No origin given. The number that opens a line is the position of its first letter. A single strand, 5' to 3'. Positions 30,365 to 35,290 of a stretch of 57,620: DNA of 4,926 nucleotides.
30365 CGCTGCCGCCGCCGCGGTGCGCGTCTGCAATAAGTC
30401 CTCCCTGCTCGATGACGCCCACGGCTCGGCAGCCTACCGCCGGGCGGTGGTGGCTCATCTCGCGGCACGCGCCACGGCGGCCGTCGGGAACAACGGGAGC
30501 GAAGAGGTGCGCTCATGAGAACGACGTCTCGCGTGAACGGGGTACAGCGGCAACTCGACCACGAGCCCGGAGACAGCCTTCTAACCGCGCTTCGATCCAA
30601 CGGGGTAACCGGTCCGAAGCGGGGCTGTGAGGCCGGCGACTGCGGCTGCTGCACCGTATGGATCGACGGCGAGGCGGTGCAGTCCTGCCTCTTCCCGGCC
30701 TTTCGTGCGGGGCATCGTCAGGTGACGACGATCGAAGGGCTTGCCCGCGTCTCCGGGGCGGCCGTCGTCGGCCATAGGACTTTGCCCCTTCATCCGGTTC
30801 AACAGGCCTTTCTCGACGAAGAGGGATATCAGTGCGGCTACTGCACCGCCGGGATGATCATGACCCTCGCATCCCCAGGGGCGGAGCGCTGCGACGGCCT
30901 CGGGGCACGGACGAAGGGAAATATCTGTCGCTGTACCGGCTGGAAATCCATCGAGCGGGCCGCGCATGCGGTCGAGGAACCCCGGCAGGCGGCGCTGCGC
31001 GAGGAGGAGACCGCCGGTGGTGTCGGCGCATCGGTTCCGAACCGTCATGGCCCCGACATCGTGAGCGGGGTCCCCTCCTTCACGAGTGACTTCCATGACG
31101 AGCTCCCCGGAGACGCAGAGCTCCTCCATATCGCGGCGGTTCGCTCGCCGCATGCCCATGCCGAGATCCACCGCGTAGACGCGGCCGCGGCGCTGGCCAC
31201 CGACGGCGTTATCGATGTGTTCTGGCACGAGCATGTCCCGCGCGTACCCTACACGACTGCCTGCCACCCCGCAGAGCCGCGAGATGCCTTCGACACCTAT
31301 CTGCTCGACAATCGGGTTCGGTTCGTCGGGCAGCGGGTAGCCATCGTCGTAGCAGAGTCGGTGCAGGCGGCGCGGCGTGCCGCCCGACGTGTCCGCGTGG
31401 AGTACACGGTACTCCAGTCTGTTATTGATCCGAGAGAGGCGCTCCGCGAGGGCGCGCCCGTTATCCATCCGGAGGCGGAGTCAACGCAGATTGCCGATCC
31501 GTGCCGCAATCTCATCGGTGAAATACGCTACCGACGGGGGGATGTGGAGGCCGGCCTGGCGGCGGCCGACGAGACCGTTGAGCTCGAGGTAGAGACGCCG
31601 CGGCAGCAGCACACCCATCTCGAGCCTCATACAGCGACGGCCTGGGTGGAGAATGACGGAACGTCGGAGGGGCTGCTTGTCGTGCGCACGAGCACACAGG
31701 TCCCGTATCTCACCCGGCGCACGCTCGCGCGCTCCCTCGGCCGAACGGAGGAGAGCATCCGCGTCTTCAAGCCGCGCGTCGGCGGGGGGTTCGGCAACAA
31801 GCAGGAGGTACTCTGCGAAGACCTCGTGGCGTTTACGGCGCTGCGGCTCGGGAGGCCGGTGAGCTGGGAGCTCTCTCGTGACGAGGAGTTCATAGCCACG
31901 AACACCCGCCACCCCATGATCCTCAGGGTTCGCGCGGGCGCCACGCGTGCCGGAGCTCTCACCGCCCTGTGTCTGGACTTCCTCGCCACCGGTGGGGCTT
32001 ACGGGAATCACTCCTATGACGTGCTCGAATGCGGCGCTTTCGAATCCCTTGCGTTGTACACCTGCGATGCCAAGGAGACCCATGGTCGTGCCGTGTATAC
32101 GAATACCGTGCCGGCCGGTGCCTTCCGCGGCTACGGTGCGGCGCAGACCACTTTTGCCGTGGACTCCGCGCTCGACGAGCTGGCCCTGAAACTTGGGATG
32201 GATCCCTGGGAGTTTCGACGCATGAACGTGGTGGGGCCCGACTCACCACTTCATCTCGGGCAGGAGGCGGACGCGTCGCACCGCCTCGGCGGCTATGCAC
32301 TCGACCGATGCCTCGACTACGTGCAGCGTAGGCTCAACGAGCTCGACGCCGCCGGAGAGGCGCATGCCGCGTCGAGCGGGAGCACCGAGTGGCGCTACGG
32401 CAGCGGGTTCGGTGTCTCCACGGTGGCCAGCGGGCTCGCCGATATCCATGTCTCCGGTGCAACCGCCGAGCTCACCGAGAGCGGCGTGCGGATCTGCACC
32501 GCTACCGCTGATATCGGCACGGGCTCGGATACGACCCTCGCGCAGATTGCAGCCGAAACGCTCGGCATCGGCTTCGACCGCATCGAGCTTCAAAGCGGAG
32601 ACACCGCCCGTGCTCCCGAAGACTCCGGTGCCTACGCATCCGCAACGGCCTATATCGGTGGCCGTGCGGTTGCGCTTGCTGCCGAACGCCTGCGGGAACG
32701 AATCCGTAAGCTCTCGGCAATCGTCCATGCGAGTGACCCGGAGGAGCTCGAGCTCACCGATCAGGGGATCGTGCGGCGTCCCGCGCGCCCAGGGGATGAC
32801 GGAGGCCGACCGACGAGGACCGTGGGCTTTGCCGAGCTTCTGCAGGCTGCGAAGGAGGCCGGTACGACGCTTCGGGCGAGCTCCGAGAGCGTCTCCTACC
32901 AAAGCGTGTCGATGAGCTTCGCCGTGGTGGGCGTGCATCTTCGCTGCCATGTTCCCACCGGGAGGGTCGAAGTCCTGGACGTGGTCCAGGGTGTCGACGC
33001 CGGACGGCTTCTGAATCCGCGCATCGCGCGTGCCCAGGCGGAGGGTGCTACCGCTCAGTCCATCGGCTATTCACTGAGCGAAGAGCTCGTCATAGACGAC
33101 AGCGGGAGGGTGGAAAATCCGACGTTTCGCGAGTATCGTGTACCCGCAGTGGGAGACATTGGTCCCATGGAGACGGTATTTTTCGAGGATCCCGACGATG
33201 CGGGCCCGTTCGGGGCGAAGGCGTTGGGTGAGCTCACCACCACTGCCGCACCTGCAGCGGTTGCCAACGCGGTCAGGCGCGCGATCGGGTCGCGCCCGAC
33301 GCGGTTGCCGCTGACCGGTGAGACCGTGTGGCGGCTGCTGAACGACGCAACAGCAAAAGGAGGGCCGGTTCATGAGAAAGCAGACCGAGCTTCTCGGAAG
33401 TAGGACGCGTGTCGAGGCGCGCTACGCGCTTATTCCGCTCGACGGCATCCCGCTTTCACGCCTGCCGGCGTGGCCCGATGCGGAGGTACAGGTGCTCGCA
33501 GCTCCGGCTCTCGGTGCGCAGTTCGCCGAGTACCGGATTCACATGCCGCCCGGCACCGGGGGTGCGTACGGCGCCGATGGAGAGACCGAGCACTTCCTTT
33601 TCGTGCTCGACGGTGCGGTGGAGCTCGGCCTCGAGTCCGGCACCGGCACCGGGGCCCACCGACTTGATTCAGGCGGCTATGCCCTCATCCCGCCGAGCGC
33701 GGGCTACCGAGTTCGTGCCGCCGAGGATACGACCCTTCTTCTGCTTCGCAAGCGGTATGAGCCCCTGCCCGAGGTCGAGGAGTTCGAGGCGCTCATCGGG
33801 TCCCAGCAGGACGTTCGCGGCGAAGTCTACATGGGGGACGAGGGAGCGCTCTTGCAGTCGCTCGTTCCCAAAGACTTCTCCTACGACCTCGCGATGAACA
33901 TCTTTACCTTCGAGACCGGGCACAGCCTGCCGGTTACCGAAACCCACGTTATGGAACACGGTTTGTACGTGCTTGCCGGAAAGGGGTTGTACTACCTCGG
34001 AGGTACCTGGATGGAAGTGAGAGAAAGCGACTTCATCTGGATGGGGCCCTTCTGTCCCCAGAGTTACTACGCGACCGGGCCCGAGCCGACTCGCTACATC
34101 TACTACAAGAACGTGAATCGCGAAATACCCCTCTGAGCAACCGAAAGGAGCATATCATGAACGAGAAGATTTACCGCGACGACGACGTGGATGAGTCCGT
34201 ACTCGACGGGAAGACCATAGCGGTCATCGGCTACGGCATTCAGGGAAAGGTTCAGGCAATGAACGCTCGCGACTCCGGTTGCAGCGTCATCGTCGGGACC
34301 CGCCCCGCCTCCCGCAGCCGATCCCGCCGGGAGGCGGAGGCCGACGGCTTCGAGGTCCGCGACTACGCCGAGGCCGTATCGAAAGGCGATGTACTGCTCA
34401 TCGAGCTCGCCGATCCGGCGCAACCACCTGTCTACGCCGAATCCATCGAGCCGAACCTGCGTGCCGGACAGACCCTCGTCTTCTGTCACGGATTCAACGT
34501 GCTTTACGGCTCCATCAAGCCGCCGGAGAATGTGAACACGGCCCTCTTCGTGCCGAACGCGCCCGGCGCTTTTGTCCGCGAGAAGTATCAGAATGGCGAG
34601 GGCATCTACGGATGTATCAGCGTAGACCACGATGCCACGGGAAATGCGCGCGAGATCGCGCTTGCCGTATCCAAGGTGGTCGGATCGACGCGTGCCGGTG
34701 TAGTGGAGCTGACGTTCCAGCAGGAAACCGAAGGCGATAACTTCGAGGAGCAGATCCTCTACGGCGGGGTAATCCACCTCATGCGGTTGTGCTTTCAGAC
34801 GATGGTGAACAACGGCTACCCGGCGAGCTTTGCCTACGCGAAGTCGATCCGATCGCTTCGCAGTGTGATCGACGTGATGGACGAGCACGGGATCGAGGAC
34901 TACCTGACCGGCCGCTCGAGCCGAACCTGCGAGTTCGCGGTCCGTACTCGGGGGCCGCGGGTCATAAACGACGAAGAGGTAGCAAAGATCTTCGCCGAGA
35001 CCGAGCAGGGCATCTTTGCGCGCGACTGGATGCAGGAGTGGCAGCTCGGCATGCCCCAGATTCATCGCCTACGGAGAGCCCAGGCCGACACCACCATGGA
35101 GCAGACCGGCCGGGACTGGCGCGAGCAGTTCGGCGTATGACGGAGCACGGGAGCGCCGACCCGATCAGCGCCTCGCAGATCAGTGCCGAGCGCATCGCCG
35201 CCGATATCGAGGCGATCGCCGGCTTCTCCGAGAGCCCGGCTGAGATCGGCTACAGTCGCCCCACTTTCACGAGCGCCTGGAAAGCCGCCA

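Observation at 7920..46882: Composite purine/urate catabolic supercluster that combines the O2-dependent uricase route with the ygeW-ygeY-ssnA-ygfK-xdhD gene set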

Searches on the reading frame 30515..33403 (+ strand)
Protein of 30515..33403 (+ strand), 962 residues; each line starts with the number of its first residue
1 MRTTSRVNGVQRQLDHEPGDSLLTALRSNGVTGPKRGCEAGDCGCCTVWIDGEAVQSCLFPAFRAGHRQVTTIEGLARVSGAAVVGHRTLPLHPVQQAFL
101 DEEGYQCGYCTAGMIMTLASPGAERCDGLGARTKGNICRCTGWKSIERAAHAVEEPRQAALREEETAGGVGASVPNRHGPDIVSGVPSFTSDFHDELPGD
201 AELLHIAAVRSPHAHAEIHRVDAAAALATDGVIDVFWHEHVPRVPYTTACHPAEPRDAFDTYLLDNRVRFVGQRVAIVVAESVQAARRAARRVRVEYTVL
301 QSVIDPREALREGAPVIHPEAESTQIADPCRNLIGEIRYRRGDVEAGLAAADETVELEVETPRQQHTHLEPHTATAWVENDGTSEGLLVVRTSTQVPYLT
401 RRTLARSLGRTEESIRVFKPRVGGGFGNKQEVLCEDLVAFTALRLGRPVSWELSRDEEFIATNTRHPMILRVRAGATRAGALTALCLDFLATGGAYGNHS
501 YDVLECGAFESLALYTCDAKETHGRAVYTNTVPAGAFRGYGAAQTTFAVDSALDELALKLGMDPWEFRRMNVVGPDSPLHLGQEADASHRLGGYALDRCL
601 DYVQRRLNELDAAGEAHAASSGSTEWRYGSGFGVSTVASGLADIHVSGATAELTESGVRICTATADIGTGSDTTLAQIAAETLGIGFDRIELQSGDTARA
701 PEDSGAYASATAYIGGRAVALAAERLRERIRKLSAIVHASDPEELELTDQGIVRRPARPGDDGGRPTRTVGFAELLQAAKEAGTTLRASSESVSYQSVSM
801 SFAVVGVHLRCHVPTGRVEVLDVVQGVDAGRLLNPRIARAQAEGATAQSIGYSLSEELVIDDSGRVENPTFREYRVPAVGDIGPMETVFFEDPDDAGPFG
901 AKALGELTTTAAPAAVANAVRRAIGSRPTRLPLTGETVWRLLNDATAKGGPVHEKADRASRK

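Call 6: search_protein_families(library=ncbifam, proteins=[window:30515-33403:+], max_evalue=0.00001)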
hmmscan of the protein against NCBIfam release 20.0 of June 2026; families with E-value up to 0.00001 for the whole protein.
window:30515-33403:+ (962 aa): 20 families
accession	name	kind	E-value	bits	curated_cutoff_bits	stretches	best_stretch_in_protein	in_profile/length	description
NF043082.1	XdhA_XDHase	equivalog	1e-158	529.8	780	1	170-945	1-755/758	xanthine dehydrogenase subunit XdhA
NF007426.0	PRK09970.1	equivalog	4.8e-152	507.7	916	1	171-943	7-756/761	xanthine dehydrogenase molybdenum-binding subunit XdhA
TIGR03313.1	Se_sel_red_Mo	hypoth_equivalog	7.5e-126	421.1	1101.9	2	328-942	348-949/951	molybdopterin-dependent oxidoreductase Mo/Fe-S-binding subunit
NF045668.1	pterin_aldehy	equivalog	5.7e-124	415.2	1100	1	5-940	5-902/905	molybdopterin-dependent aldehyde oxidoreductase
TIGR03194.1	4hydrxCoA_A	equivalog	1.5e-116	390.7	994.55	1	174-942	1-746/746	4-hydroxybenzoyl-CoA reductase subunit alpha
TIGR03311.1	Se_dep_XDH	equivalog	1.3e-114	384.1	830.45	2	12-731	8-679/848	selenium-dependent xanthine dehydrogenase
TIGR03196.1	pucD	equivalog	3.5e-106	356.3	783.65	1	177-937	10-753/763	xanthine dehydrogenase subunit D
NF041018.1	glyceraldDH_alpha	equivalog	1.4e-102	344.4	790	1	201-938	28-740/741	glyceraldehyde dehydrogenase subunit alpha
NF040766.1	CODH_aero_grp5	exception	4.8e-90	302.8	950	2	170-755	5-577/785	aerobic carbon-monoxide dehydrogenase large subunit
NF041671.1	peri_hyde_PaoC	equivalog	1.2e-81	275.2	1180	1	170-938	18-727/735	aldehyde oxidoreductase molybdenum-binding subunit PaoC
TIGR02965.1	xanthine_xdhB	equivalog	4.2e-79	266.6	849.5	1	190-926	17-731/758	xanthine dehydrogenase molybdopterin binding subunit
TIGR02416.1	CO_dehy_Mo_lg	equivalog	1.3e-69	235.2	991.15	1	203-940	21-769/770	aerobic carbon-monoxide dehydrogenase large subunit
TIGR02969.1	mam_aldehyde_ox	subfamily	1.1e-60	205.4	1912.3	2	193-910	595-1266/1330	aldehyde oxidase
NF043084.2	XdhC_XDHase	equivalog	1.3e-32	112.4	217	1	6-152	6-148/151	xanthine dehydrogenase subunit XdhC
TIGR03198.1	pucE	equivalog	3.8e-32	110.8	254.3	1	3-153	4-148/151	xanthine dehydrogenase subunit E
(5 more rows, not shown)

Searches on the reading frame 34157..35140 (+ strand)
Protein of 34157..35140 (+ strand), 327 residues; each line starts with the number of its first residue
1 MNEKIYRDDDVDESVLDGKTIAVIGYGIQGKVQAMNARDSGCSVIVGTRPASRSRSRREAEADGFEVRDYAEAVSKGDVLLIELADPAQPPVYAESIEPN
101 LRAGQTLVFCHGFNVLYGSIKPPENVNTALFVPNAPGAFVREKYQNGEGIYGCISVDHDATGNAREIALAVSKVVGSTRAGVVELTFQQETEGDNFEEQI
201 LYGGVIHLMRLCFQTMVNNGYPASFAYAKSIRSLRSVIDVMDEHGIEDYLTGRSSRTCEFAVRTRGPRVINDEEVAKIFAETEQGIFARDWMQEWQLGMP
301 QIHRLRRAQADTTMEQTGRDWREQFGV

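Call 6: search_protein_families(library=ncbifam, proteins=[window:34157-35140:+], max_evalue=0.00001)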
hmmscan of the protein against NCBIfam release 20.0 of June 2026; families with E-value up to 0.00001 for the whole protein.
window:34157-35140:+ (327 aa): 6 families
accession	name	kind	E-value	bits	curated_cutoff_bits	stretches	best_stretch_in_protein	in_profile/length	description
NF004017.0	PRK05479.1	equivalog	3.6e-96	321.8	336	1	4-325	3-325/337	ketol-acid reductoisomerase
TIGR00465.1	ilvC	equivalog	6.4e-82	275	226.15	1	16-325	1-310/314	ketol-acid reductoisomerase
NF009940.0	PRK13403.1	equivalog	1.5e-79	267.3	406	1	4-324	2-322/335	ketol-acid reductoisomerase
NF003557.0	PRK05225.1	equivalog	6.2e-34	117.4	713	1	13-317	32-342/491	ketol-acid reductoisomerase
NF004005.0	PRK05476.2-3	equivalog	2.9e-08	32.9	275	1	15-81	205-268/418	adenosylhomocysteinase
TIGR00936.1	ahcY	equivalog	4.5e-07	29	497.6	1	14-81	201-265/416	adenosylhomocysteinase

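Call 19: search_protein_families(library=pfam, proteins=[window:34157-35140:+], max_evalue=0.001)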
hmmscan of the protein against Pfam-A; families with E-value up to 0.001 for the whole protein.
window:34157-35140:+ (327 aa): 5 families
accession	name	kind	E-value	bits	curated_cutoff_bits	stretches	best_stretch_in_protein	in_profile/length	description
PF07991.19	KARI_N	-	3.1e-55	186.7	20.6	1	16-181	2-165/165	Acetohydroxy acid isomeroreductase, NADPH-binding domain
PF01450.25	KARI_C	-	1.4e-26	94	29.1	1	187-324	1-141/144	Ketol-acid reductoisomerase, C-terminal domain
PF00670.27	AdoHcyase_NAD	-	0.0001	22.9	27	1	14-81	19-83/162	S-adenosyl-L-homocysteine hydrolase, NAD binding domain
PF02826.25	2-Hacid_dh_C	-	0.00028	20.8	25.1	1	7-84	25-99/178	D-isomer specific 2-hydroxyacid dehydrogenase, NAD binding domain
PF03807.23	F420_oxidored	-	0.00057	20.9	21.6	0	20-107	1-88/94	NADP oxidoreductase coenzyme F420-dependent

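Call 67: search_solved_structures(query=window:34157-35140:+, max_evalue=1e-20, show_alignments=1)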
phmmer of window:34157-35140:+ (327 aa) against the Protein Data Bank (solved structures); distinct sequences matched with E-value up to 1e-20: 35.
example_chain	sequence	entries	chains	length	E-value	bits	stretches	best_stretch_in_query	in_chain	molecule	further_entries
5e4r_A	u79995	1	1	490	9.3e-81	275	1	4-324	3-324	Ketol-acid reductoisomerase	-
8ep7_A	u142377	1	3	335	1.6e-77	264.4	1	4-324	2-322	Ketol-acid reductoisomerase (NADP(+)) 2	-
7q03_A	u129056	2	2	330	8e-74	252.2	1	4-326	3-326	Ketol-acid reductoisomerase from Methanothermococcus thermolithotrophicus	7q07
4tsk_A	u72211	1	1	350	3.7e-73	250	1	3-323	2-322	Ketol-acid reductoisomerase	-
6vo2_A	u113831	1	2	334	7.8e-70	239.1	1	5-324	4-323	Ketol-acid reductoisomerase (NADP(+))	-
5w3k_A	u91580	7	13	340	8.4e-70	239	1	5-324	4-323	Ketol-acid reductoisomerase (NADP(+))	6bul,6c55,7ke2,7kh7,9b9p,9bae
6aqj_A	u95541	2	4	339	9.4e-70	238.8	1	5-324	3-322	Ketol-acid reductoisomerase (NADP(+))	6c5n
9bae_A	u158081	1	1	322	2.3e-69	237.6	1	5-323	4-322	Ketol-acid reductoisomerase (NADP(+))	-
4xdy_A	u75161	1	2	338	5e-69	236.5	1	5-325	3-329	Ketol-acid reductoisomerase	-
5yeq_A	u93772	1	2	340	5.5e-68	233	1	4-323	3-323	Ketol-acid reductoisomerase (NADP(+))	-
8k32_A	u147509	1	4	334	2.4e-67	231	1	4-323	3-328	Ketol-acid reductoisomerase (NADP(+))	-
4ypo_A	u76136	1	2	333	1.7e-65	224.8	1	6-323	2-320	Ketol-acid reductoisomerase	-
4kqw_A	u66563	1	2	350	1.2e-64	222.1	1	6-325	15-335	Ketol-acid reductoisomerase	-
8pru_A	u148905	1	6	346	1.3e-64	222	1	4-321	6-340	Ketol-acid reductoisomerase (NADP(+))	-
8pve_A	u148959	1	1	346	4.6e-64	220.1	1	4-321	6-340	Ketol-acid reductoisomerase (NADP(+))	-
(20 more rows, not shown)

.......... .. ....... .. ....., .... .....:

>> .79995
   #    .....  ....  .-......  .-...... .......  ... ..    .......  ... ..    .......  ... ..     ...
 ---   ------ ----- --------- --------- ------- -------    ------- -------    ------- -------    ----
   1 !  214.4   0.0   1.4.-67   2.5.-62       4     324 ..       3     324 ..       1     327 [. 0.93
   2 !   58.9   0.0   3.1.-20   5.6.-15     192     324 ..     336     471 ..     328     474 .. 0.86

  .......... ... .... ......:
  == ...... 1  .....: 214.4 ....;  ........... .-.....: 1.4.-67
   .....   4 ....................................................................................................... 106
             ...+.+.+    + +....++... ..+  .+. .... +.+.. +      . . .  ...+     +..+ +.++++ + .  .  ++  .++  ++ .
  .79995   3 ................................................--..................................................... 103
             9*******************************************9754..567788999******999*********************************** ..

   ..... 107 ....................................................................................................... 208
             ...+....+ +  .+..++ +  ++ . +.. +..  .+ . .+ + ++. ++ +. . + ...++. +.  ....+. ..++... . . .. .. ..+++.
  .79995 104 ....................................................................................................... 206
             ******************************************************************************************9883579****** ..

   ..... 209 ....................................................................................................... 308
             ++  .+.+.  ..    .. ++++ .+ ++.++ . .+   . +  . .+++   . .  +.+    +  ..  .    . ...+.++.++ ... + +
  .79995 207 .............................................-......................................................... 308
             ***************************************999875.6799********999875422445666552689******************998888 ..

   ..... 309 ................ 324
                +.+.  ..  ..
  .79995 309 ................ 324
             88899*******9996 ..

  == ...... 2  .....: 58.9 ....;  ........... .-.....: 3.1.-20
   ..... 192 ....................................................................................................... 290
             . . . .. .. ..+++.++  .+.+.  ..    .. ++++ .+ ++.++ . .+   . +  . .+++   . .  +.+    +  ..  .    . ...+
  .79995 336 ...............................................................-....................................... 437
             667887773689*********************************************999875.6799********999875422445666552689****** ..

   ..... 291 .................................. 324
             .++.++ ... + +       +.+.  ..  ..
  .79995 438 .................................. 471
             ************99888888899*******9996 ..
